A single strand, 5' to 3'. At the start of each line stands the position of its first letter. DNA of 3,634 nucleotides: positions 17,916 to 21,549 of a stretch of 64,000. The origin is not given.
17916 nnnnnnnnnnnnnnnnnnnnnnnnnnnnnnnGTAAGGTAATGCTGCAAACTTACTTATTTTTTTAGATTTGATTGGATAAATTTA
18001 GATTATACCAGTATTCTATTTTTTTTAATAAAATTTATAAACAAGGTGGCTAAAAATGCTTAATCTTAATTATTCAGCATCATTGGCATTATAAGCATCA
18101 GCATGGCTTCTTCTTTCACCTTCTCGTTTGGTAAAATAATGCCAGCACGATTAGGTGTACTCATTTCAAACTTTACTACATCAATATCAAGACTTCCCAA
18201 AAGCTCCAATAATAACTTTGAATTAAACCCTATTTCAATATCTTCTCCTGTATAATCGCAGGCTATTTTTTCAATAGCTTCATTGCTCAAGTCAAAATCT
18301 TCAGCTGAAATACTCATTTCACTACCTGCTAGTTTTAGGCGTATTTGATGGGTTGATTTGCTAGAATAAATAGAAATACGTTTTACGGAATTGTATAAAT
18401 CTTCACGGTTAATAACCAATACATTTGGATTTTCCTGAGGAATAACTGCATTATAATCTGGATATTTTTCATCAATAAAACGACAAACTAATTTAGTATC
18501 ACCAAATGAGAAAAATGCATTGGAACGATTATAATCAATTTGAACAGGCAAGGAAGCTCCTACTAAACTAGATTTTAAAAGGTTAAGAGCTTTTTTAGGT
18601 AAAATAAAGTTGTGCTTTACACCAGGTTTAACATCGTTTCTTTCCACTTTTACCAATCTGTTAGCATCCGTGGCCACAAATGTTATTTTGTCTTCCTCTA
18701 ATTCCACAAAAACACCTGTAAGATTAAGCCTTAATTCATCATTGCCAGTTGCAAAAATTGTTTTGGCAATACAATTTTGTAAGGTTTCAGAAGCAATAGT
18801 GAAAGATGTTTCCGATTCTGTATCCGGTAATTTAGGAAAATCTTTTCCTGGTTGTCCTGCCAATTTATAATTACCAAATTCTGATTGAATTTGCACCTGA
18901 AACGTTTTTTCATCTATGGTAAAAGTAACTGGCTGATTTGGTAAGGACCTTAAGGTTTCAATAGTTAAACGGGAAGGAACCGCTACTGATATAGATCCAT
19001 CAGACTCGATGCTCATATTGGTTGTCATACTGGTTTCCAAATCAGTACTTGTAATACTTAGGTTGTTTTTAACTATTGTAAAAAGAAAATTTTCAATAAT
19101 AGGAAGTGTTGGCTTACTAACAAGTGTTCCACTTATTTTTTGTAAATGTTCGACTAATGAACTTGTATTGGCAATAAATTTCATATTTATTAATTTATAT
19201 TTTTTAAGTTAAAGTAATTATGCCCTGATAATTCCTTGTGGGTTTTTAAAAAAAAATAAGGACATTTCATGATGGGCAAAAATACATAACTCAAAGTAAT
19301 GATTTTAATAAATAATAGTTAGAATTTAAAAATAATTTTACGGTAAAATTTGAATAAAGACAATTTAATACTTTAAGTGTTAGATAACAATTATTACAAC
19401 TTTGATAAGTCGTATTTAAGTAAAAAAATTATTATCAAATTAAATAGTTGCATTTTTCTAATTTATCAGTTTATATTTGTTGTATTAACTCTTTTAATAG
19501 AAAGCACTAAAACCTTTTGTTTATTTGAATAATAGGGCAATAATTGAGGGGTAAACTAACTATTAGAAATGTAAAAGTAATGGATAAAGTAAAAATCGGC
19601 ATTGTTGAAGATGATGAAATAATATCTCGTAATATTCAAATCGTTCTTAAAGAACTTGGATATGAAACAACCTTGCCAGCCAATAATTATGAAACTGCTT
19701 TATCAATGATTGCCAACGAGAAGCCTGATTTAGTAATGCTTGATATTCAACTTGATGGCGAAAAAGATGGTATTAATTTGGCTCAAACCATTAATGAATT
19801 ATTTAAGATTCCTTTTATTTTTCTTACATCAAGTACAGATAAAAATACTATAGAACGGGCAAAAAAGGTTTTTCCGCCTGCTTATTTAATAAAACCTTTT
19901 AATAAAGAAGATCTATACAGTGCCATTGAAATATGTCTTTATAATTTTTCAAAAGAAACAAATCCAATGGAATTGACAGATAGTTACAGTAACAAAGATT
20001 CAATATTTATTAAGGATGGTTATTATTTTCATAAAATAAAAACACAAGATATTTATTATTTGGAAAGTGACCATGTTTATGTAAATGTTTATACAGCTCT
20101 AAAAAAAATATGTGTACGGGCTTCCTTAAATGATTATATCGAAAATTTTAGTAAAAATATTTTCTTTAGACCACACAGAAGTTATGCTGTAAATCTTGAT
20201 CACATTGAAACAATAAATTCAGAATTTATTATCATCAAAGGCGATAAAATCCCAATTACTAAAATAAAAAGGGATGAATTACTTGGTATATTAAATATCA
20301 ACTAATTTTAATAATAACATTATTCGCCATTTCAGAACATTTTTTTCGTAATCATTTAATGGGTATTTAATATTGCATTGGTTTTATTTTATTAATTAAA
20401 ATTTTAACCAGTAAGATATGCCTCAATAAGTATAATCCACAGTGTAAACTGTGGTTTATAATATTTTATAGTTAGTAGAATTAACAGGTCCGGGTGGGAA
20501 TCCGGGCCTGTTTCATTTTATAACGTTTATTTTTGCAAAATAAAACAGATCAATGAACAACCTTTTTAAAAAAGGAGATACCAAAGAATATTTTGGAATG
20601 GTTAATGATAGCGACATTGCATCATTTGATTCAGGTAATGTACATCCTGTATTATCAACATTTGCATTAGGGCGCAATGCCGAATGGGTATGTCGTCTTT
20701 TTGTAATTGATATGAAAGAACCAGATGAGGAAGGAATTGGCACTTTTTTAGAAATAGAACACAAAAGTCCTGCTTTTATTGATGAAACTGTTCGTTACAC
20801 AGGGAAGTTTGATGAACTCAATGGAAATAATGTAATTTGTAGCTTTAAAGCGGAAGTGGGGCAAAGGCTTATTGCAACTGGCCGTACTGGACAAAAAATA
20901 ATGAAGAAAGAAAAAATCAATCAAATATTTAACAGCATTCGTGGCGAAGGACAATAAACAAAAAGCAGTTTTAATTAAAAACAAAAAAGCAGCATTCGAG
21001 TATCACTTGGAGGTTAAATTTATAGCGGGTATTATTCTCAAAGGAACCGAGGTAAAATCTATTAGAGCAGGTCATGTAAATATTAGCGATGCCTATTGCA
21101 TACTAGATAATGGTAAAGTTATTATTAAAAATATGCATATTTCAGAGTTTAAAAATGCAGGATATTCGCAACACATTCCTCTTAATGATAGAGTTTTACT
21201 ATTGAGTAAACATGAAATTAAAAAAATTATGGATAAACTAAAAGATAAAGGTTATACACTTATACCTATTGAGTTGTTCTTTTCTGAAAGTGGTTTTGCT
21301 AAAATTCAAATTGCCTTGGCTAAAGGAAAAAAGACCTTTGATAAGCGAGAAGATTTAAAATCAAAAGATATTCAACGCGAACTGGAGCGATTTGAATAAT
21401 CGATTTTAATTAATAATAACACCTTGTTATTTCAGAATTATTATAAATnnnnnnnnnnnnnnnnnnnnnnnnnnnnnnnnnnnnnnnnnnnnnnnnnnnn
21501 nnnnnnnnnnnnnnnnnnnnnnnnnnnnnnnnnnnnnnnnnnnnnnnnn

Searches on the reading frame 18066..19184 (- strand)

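Call 11: search_protein_families(library=pfam, proteins=[window:18066-19184:-], max_evalue=0.001)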
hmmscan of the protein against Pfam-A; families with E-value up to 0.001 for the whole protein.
window:18066-19184:- (372 aa): 3 families
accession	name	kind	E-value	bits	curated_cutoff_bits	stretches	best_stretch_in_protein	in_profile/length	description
PF00712.24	DNA_pol3_beta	-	2.2e-26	92.8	24.4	1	1-120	1-120/120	DNA polymerase III beta subunit, N-terminal domain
PF02767.21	DNA_pol3_beta_2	-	2.9e-22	79.6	27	1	130-243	2-116/116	DNA polymerase III beta subunit, central domain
PF02768.20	DNA_pol3_beta_3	-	1.4e-19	70.5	27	1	247-368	3-120/121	DNA polymerase III beta subunit, C-terminal domain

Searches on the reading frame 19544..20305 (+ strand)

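Call 60: search_protein_families(library=pfam, proteins=[window:19544-20305:+], max_evalue=0.000001)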
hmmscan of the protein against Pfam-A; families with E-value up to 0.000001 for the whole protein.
window:19544-20305:+ (253 aa): 2 families
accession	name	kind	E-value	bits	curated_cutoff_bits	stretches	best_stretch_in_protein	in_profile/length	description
PF00072.30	Response_reg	-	2.8e-19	69.8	30.2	1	19-129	2-111/111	Response regulator receiver domain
PF04397.21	LytTR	-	1.9e-16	60.5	22.6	1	162-248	3-95/98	LytTr DNA-binding domain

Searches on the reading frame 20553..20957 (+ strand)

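Call 60: search_protein_families(library=pfam, proteins=[window:20553-20957:+], max_evalue=0.000001)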
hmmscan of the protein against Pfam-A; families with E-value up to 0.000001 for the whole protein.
window:20553-20957:+ (134 aa): 1 family
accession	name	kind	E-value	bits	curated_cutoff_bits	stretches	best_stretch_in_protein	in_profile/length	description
PF22636.2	FlK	-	7.1e-23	81.1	27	1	17-120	1-103/103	Fluoroacetyl-CoA-specific thioesterase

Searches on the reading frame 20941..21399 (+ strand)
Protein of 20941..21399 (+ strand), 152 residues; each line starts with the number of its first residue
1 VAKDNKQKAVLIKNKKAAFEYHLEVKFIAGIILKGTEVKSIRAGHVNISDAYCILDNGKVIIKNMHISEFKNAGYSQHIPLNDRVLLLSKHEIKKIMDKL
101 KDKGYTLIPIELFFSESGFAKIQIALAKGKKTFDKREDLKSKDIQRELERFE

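Call 60: search_protein_families(library=pfam, proteins=[window:20941-21399:+], max_evalue=0.000001)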
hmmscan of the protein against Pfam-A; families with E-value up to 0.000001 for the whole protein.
window:20941-21399:+ (152 aa): 1 family
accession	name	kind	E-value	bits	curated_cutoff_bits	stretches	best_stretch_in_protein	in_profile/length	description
PF01668.23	SmpB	-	3.6e-52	176.5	27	1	12-150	2-139/143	SmpB protein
